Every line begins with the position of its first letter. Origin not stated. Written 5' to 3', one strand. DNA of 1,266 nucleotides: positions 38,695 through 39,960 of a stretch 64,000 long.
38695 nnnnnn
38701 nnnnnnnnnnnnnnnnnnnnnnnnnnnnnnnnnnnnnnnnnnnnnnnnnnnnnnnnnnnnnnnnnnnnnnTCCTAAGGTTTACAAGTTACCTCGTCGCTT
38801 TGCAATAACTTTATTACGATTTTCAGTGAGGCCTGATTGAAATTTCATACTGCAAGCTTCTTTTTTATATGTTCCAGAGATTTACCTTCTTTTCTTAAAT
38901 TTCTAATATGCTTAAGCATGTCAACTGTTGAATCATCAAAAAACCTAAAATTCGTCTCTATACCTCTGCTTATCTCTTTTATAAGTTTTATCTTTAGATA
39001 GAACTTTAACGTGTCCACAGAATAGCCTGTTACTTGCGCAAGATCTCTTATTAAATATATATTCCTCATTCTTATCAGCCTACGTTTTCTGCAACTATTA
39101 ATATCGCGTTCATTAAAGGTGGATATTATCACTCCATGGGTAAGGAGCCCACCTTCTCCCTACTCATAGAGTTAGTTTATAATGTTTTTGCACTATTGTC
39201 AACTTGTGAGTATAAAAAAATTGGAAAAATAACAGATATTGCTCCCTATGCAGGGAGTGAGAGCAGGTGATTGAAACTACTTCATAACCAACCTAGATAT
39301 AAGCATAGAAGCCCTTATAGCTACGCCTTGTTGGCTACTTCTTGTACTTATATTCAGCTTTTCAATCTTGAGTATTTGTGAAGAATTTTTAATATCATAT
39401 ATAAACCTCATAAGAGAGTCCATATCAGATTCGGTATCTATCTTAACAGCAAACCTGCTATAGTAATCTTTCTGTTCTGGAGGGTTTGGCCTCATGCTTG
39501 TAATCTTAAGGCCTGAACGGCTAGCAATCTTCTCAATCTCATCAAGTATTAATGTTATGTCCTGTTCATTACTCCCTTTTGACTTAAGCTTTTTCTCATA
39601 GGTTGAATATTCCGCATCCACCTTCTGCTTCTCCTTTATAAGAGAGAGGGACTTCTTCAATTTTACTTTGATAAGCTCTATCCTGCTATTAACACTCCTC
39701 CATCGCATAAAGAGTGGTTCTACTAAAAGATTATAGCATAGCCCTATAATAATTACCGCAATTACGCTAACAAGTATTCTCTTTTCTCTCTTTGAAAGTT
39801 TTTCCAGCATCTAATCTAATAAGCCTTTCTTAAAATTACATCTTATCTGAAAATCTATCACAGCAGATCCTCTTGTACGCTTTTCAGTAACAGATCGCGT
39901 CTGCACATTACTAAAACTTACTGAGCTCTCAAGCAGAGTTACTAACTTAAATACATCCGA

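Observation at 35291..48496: Hybrid T2SS / T4P-like 13-kb cluster with embedded LacI and MerR regulators and no prepilin peptidase or retraction ATPase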

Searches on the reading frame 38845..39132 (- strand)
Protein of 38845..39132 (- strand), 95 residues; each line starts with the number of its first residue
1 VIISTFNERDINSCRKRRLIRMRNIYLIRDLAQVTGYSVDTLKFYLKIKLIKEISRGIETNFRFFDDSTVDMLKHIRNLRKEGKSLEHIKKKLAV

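Call 4: search_protein_families(library=pfam, proteins=[window:38845-39132:-], max_evalue=0.01)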
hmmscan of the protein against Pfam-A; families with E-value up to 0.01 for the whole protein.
window:38845-39132:- (95 aa): 2 families
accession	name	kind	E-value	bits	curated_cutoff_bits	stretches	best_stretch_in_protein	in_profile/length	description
PF13411.12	MerR_1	-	1.6e-13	51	21.6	1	26-93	1-66/69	MerR HTH family regulatory protein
PF00376.29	MerR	-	0.00056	20.1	28.2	1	28-56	2-30/38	MerR family regulatory protein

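Call 6: search_protein_families(library=ncbifam, proteins=[window:38845-39132:-], max_evalue=0.01)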
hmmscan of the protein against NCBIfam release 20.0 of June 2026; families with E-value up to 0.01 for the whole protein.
window:38845-39132:- (95 aa): 9 families
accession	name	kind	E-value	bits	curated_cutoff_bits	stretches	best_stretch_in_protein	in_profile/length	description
NF007069.0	PRK09514.1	equivalog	3.8e-09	36.6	143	1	26-94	2-69/141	Zn(2+)-responsive transcriptional regulator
NF041849.1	trans_regNmlR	equivalog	2.9e-08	33.8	175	1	28-89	3-63/117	stress response transcriptional regulator NmlR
TIGR02047.1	CadR-PbrR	equivalog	8e-08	32.4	151.45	1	28-92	3-66/127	Cd(II)/Pb(II)-responsive transcriptional regulator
TIGR02043.1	ZntR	equivalog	4.2e-07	30.2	167.95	1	26-94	2-69/131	Zn(2+)-responsive transcriptional regulator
TIGR02044.1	CueR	equivalog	5.7e-07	29.6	147.4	1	28-93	3-67/127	Cu(I)-responsive transcriptional regulator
TIGR02051.1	MerR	equivalog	8.9e-06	26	150.85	1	28-94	2-67/124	mercury resistance transcriptional regulator MerR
NF053782.1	ChlnTransRegdde3219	equivalog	0.0002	20.9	450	1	21-91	2-71/278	choline utilization transcriptional activator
NF047375.1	HeatShock_HspR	equivalog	0.00034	20.6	105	1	24-93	2-70/92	heat shock protein transcriptional repressor HspR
TIGR01950.1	SoxR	equivalog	0.003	17.3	116.9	1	29-94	5-68/142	redox-sensitive transcriptional activator SoxR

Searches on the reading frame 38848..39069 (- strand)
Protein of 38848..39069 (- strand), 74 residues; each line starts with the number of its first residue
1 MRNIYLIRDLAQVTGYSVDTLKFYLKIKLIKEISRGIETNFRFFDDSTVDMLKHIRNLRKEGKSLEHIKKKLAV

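Call 82: search_solved_structures(query=window:38848-39069:-, max_evalue=1)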
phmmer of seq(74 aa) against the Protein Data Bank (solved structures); distinct sequences matched with E-value up to 1: 33.
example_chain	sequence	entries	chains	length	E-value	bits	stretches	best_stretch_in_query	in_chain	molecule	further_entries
4ua1_A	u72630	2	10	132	2.4e-05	27.5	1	7-73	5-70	Regulatory protein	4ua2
3q5p_A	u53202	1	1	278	0.00011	25.5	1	4-71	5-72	Multidrug-efflux transporter 1 regulator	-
1exi_A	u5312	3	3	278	0.00011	25.5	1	4-71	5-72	MULTIDRUG-EFFLUX TRANSPORTER REGULATOR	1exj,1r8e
3iao_A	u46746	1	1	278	0.00011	25.5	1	4-71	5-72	Multidrug-efflux transporter 1 regulator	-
3d71_A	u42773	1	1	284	0.00011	25.4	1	4-71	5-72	Multidrug-efflux transporter 1 regulator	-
3q1m_A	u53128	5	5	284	0.00011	25.4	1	4-71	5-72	Multidrug-efflux transporter 1 regulator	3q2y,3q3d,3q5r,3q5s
7ckq_G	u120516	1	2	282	0.00011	25.4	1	4-71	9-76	Multidrug-efflux transporter 1 regulator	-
3d70_A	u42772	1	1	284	0.00011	25.4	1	4-71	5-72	BMR promoter DNA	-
3d6y_A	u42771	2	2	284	0.00011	25.4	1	4-71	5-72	Multidrug-efflux transporter 1 regulator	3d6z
6jgf_A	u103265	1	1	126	0.00014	25.1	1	7-72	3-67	CadR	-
6jgv_A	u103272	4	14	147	0.0002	24.6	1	7-72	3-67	CadR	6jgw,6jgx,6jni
6jyw_A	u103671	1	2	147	0.0002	24.6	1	7-72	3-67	CadR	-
1jbg_A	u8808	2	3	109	0.0011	22.3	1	5-72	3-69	transcription activator of multidrug-efflux transporter genes mta | transcription activator MtaN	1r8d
8vd6_A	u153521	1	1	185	0.0025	21.2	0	8-69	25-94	CAP REPEAT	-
7smj_A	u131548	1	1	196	0.0029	21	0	46-71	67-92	AI-designed TIM-barrel F2N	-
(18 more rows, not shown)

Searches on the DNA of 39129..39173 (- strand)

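Call 73: build_rna_model(alignment_id=A5, structure=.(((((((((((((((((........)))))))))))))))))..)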
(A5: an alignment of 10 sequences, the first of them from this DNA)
Model R1 built from alignment A5 (10 sequences, 45 columns); structure: as given.
model positions 45; base pairs 17; branch points 0; effective number of sequences 6.12; information 1.223 bits per position. Calibrated on 0.2 Mb of random sequence (short: E-values are rough).
structure used (alignment columns):
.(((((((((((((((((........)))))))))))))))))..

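Call 74: search_with_rna_model(model_id=R1, sources=[window, L002, L003, L004, L005, L006, L007, L009, L011, L132, L134, L135, L137, L138, L139, L140], max_evalue=1)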
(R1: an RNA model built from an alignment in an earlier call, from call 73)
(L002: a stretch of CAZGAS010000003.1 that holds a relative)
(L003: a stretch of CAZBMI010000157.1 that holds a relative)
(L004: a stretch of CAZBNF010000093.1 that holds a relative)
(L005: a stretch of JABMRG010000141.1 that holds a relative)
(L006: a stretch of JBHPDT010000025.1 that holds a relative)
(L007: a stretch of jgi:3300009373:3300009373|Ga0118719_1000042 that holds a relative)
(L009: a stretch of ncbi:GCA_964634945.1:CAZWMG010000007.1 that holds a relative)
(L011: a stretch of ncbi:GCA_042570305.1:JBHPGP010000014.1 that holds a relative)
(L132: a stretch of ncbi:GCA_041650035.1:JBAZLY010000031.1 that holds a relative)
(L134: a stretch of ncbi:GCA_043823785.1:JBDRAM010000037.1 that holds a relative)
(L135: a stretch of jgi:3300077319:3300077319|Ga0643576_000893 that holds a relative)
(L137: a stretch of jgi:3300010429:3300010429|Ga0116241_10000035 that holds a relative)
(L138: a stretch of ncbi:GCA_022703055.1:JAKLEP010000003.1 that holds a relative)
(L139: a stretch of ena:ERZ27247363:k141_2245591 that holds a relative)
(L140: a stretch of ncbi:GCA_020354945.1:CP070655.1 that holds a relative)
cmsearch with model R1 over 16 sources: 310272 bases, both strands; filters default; matches with E-value up to 1: 27.
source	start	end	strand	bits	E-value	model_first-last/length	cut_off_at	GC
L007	12103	12147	+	72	4.7e-19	1-45/45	no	0.53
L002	12121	12165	+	71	9.8e-19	1-45/45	no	0.49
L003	3384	3428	+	70.6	1.3e-18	1-45/45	no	0.49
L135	12440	12484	+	70.4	1.5e-18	1-45/45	no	0.44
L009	12147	12191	+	69.1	3.8e-18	1-45/45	no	0.51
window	39129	39173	-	66.3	3e-17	1-45/45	no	0.51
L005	7600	7644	+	65.9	3.9e-17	1-45/45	no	0.53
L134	12181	12225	+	65.3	6.1e-17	1-45/45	no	0.47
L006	16968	17012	+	64.8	8.5e-17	1-45/45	no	0.58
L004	4203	4247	+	60.8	1.6e-15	1-45/45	no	0.51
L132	5772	5816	+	52.4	7.1e-13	1-45/45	no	0.51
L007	12102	12146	-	50.2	3.3e-12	1-45/45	no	0.51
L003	3383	3427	-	48.5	1.2e-11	1-45/45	no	0.49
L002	12120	12164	-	44.8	1.7e-10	1-45/45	no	0.49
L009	12146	12190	-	37.8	2.7e-08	1-45/45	no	0.51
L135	12439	12483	-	36.9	5e-08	1-45/45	no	0.47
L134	12180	12224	-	35.3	1.6e-07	1-45/45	no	0.47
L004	4202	4246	-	35.2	1.7e-07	1-45/45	no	0.51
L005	7599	7643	-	35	2e-07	1-45/45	no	0.51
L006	16967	17011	-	31.4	2.8e-06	1-45/45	no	0.58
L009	12060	12080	+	16.8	0.1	1-45/45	no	0.43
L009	12059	12079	-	16.8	0.1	1-45/45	no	0.43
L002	12034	12054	+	16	0.2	1-45/45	no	0.43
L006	16882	16902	+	15.1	0.36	1-45/45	no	0.48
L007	12016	12036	+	14.8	0.44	1-45/45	no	0.48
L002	12033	12053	-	13.9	0.85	1-45/45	no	0.43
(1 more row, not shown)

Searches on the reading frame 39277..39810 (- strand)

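Call 3: search_protein_families(library=pfam, proteins=[window:39277-39810:-], max_evalue=0.01)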
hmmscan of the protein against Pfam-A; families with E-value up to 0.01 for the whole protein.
window:39277-39810:- (177 aa): 3 families
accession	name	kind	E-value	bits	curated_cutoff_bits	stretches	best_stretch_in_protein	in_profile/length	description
PF04350.18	PilO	-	3.9e-11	43.7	22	1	53-169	21-136/145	Pilus assembly protein, PilO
PF10741.14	T2SSM_b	-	1.2e-09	38.4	21.7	1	86-168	17-99/111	Type II secretion system (T2SS), protein M subtype b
PF04612.17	T2SSM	-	2e-07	31.8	27.8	1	3-165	9-152/160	Type II secretion system (T2SS), protein M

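Call 5: search_protein_families(library=ncbifam, proteins=[window:39277-39810:-], max_evalue=0.01)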
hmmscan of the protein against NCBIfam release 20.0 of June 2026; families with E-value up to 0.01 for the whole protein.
window:39277-39810:- (177 aa): 1 family
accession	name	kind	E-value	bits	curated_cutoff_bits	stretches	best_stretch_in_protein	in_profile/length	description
NF040576.1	T2SS_GspM_XpsM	equivalog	1.7e-15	57.1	60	1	11-164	1-160/180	type II secretion system protein GspM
